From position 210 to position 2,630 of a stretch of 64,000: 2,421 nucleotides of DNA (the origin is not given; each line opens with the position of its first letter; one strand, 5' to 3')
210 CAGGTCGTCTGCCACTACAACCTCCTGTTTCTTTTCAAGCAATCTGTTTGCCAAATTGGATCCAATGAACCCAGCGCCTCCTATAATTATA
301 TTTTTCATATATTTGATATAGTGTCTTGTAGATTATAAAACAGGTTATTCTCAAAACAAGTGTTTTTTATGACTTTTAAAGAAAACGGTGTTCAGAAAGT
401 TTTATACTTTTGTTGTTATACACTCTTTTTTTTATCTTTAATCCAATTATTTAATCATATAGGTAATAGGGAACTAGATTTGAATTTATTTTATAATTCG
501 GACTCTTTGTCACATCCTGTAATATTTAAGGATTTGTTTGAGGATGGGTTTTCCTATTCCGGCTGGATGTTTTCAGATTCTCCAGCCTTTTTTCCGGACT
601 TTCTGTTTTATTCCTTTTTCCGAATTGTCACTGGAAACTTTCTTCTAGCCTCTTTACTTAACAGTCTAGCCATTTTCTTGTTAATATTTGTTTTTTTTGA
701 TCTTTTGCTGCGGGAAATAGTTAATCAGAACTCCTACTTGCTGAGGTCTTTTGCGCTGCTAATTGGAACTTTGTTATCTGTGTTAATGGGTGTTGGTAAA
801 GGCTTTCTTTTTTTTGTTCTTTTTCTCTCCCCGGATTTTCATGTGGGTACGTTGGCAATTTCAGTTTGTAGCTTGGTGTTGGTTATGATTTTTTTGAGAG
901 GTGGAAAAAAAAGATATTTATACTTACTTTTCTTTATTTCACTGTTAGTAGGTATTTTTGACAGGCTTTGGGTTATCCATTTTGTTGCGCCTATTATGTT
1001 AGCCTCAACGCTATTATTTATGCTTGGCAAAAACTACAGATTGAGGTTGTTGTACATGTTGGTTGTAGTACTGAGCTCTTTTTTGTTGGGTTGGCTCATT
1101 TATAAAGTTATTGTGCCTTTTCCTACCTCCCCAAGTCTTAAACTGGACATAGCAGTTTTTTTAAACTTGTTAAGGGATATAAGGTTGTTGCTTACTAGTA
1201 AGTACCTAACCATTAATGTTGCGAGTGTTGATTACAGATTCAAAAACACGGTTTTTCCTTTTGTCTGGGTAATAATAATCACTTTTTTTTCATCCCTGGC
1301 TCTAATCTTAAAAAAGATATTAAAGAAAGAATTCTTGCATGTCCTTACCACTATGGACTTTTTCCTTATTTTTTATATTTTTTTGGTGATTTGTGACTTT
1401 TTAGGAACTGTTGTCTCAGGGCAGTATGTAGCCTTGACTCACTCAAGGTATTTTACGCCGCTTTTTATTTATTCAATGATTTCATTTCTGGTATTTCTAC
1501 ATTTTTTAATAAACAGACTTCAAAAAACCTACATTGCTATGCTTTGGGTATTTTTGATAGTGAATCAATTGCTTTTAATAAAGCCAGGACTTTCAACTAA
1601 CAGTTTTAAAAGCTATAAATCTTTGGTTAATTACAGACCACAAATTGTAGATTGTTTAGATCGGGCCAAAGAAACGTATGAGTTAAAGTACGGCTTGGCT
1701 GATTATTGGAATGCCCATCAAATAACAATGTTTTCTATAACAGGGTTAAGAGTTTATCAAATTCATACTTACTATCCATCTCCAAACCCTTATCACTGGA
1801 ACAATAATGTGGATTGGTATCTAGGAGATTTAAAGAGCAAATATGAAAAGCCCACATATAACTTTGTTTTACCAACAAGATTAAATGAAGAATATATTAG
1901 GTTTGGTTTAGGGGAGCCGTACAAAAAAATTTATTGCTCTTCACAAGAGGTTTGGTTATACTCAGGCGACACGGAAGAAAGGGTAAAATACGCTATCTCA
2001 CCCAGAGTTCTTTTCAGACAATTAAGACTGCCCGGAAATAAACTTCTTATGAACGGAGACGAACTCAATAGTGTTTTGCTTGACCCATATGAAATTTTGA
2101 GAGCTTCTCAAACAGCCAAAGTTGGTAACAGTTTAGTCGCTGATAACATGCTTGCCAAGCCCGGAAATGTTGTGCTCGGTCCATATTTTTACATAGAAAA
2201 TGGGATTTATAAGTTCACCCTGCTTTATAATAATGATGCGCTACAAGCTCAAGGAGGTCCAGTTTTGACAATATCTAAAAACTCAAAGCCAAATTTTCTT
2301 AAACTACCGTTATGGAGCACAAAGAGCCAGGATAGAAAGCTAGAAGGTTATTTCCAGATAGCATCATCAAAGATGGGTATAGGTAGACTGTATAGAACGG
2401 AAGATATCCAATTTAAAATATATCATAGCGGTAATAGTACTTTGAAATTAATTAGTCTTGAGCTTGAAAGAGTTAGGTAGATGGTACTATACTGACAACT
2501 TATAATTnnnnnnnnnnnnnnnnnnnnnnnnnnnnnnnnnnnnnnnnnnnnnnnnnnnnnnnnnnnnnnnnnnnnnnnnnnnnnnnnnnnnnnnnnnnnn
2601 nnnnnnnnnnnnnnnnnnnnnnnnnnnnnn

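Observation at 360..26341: A 26 kb same-strand surface-glycan or glycosylation locus built around several giant GT-C-like membrane proteins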

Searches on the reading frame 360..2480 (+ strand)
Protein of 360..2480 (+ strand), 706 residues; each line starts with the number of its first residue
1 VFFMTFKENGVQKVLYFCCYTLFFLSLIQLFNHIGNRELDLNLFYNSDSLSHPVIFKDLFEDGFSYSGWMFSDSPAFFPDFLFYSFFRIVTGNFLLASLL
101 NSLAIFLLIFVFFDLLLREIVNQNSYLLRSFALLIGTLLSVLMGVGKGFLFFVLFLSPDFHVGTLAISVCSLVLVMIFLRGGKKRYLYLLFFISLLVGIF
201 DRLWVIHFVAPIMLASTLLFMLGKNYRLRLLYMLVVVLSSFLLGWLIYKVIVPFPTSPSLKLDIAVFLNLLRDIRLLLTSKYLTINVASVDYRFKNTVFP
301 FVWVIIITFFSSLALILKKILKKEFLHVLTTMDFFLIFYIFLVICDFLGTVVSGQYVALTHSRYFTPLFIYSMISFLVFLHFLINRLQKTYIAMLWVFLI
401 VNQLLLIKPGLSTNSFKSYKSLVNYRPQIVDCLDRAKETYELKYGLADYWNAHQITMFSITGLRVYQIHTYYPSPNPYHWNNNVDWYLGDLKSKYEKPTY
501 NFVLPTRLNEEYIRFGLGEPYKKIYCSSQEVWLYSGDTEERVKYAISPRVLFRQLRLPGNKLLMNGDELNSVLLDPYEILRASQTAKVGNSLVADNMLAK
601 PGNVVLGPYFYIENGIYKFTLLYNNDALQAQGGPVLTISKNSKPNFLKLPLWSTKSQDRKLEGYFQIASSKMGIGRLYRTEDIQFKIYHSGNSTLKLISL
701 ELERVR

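Call 3: search_protein_families(library=pfam, proteins=[window:360-2480:+], max_evalue=0.01)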
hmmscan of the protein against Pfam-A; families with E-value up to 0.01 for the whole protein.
window:360-2480:+ (706 aa): 0 families

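Call 6: search_protein_families(library=ncbifam, proteins=[window:360-2480:+], max_evalue=1)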
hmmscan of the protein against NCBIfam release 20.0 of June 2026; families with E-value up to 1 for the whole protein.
window:360-2480:+ (706 aa): 0 families

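Call 18: find_homologous_proteins(query=window:360-2480:+, max_evalue=0.001)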
Query window:360-2480:+ (706 aa): 1 proteins with E <= 0.001 among 8000 candidates.
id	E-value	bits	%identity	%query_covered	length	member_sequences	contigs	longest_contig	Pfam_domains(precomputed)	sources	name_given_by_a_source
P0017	0.0e+0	1562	100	100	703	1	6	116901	-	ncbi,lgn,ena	ncbi:MAG: hypothetical protein AAB443_00910 [Patescibacteria group bacterium]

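Call 43: search_protein_representatives(protein=window:360-2480:+)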
Query: 706 residues. Proteins with E-value up to 0.001 (for the whole library): 1487; up to 1e-10: 712; up to 1e-30: 53. The best 150 are listed.
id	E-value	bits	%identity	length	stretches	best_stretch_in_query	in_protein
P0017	0.0e+00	1561.6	100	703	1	4-706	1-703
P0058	1.8e-71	258.1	29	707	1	20-705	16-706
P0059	2.9e-68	247.5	34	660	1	14-538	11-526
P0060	6.9e-60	219.8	30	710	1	13-705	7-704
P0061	5.4e-58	213.6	28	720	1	11-701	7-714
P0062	2.6e-53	198.1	29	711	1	9-626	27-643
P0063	3.4e-51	191.1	28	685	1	18-627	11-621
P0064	1.9e-50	188.7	28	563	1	4-543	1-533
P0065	4.0e-47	177.7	31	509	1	13-535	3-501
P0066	8.2e-47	176.6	27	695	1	19-703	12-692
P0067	5.9e-45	170.5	28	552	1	9-538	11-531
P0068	2.5e-44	168.4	31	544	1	5-534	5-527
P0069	8.7e-43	163.3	29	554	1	20-524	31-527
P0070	5.6e-39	150.7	26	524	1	19-538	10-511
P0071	1.4e-38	149.4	30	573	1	12-542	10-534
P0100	5.5e-32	127.6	24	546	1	27-543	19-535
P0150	1.4e-26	109.7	27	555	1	2-552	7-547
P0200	4.1e-24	101.6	27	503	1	18-489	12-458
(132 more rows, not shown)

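Call 46: search_protein_families(library=pfam, alignment_id=A5, max_evalue=0.1)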
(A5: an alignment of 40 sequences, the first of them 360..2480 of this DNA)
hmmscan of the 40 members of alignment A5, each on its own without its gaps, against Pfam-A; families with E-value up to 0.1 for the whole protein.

A. member 1, window:360-2480:+ (706 aa): 0 families

B. families by the number of members that match (of 40 scanned): 6 families
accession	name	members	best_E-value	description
PF16640.11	Big_3_5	1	0.0002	Bacterial Ig-like domain (group 3)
PF11833.13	CPP1-like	1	0.011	Protein CHAPERONE-LIKE PROTEIN OF POR1-like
PF24697.1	DUF7661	1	0.019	Domain of unknown function (DUF7661)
PF10660.14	MitoNEET_N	1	0.041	Iron-containing outer mitochondrial membrane protein N-terminus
PF14637.11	FNIP_M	1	0.049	Folliculin-interacting protein middle domain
PF05358.17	DicB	1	0.093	DicB protein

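Call 47: search_solved_structures(query=A5, max_evalue=10)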
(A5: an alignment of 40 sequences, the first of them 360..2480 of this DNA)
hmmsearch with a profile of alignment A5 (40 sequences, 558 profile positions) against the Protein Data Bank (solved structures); distinct sequences matched with E-value up to 10: 5.
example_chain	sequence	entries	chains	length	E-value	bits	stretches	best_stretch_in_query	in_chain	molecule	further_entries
8xx8_A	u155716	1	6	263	0.021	16.5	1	294-409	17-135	Rhodopsin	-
9ivk_A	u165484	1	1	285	0.11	14.1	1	273-344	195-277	HBC599 membrane protein binder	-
8iey_A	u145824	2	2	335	1.1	10.8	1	258-355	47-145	tRNA N6-adenosine threonylcarbamoyltransferase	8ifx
9bgz_A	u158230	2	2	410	1.3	10.7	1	199-346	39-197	Aspartate transporter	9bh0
9bgy_A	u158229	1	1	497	2.7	9.5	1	199-319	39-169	Aspartate transporter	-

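Call 66: search_protein_families(library=pfam, proteins=[window:360-2480:+], max_evalue=10)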
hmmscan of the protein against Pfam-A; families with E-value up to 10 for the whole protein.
window:360-2480:+ (706 aa): 0 families

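Call 69: list_cluster_members(proteins=[P0058, P0059, P0060, P0061, P0062, P0064, P0070, P0100, P0150, P0200])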
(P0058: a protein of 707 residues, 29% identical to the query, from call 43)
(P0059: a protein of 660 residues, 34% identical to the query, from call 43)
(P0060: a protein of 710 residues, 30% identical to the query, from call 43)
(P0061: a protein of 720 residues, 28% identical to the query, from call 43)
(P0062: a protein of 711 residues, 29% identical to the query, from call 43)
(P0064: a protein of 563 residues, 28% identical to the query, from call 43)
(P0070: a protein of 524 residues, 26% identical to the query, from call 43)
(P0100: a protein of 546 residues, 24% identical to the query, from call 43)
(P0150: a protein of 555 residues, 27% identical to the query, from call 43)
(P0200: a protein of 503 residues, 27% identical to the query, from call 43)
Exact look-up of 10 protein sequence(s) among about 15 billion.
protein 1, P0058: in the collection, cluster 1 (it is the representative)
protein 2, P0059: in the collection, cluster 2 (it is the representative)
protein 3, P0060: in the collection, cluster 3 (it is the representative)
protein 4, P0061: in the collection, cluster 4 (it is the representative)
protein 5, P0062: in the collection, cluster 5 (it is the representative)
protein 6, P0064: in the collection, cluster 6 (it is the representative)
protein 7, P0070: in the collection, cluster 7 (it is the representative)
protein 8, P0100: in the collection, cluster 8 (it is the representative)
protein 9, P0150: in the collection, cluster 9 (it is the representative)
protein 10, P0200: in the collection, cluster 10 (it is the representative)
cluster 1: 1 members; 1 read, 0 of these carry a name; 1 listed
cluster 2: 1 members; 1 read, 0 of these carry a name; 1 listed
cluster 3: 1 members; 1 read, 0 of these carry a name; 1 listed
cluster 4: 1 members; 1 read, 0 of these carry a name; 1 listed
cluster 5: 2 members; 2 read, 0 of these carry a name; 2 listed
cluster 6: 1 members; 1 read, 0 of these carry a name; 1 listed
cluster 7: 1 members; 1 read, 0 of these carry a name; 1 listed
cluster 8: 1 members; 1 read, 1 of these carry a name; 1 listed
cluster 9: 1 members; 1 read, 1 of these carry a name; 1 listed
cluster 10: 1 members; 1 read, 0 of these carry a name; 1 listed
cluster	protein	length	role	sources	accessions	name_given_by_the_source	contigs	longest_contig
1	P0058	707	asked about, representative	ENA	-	-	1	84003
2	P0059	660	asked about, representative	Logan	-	-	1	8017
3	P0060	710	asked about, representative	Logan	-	-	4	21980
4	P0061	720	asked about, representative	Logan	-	-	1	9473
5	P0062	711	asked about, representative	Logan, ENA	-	-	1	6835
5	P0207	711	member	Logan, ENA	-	-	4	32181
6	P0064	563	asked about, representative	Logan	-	-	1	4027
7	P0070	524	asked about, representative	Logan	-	-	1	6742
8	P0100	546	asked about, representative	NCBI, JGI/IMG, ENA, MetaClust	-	\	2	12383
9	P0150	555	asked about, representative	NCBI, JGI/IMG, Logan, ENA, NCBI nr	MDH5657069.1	MAG: hypothetical protein OEZ34_14240 [Spirochaetia bacterium] | hypothetical protein [Spirochaetia bacterium]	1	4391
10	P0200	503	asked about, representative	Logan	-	-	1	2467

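Call 75: find_encoding_contigs(protein=P0017, flank=10000, max_places=4)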
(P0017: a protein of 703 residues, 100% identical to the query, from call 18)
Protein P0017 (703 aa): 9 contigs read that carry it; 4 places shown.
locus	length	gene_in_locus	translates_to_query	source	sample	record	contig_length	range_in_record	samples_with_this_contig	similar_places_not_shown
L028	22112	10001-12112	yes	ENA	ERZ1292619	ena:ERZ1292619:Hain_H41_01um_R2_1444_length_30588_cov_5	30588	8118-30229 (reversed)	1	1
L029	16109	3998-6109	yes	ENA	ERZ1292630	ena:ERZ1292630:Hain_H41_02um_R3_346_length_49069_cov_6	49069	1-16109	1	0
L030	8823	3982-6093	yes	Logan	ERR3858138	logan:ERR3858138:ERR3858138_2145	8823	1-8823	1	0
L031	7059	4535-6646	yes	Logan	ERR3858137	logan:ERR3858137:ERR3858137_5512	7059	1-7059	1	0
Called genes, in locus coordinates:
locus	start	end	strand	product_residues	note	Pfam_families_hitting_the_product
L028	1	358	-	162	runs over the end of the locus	-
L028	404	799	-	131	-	-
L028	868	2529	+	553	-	PF04055:Radical_SAM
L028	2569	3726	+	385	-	PF13439:Glyco_transf_4 (faint), PF00534:Glycos_transf_1, PF13692:Glyco_trans_1_4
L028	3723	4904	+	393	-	PF20706:GT4-conflict (weak), PF00534:Glycos_transf_1, PF13692:Glyco_trans_1_4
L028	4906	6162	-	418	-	PF00132:Hexapep, PF14602:Hexapep_2 (weak), PF13489:Methyltransf_23, PF01209:Ubie_methyltran, PF08241:Methyltransf_11, PF08242:Methyltransf_12, PF13649:Methyltransf_25, PF13847:Methyltransf_31, +2 more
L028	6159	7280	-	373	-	PF13439:Glyco_transf_4 (weak), PF20706:GT4-conflict (weak), PF00534:Glycos_transf_1, PF13692:Glyco_trans_1_4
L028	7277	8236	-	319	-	PF00535:Glycos_transf_2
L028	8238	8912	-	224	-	PF13489:Methyltransf_23, PF07021:MetW, PF08003:Methyltransf_9 (weak), PF12847:Methyltransf_18 (weak), PF08241:Methyltransf_11, PF08242:Methyltransf_12, PF13649:Methyltransf_25, PF13847:Methyltransf_31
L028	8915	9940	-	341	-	PF01073:3Beta_HSD, PF01370:Epimerase, PF02719:Polysacc_synt_2 (weak), PF04321:RmlD_sub_bind, PF07993:NAD_binding_4, PF16363:GDP_Man_Dehyd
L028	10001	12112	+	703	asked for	-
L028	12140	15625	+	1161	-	-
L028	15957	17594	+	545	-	-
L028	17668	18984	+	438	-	-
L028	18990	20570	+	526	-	-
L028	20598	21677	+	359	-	-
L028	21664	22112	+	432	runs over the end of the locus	PF00534:Glycos_transf_1, PF13692:Glyco_trans_1_4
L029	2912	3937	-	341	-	PF01073:3Beta_HSD, PF01370:Epimerase, PF02719:Polysacc_synt_2 (weak), PF04321:RmlD_sub_bind, PF07993:NAD_binding_4, PF16363:GDP_Man_Dehyd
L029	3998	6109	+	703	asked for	-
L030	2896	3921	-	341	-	PF01073:3Beta_HSD, PF01370:Epimerase, PF02719:Polysacc_synt_2 (weak), PF04321:RmlD_sub_bind, PF07993:NAD_binding_4, PF16363:GDP_Man_Dehyd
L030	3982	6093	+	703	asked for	-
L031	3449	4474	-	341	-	PF01073:3Beta_HSD, PF01370:Epimerase, PF02719:Polysacc_synt_2 (weak), PF04321:RmlD_sub_bind, PF07993:NAD_binding_4, PF16363:GDP_Man_Dehyd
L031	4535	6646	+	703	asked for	-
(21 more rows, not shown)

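Call 76: search_solved_structures(query=L028:7277-8236:-, max_evalue=0.001)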
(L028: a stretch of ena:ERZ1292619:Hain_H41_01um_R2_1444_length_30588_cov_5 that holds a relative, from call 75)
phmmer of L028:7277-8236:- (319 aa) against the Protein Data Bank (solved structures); distinct sequences matched with E-value up to 0.001: 1.
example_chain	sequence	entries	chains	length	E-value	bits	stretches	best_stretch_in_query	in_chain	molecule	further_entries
5hea_A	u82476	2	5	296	0.0003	23.4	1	21-107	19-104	Putative glycosyltransferase (GalT1)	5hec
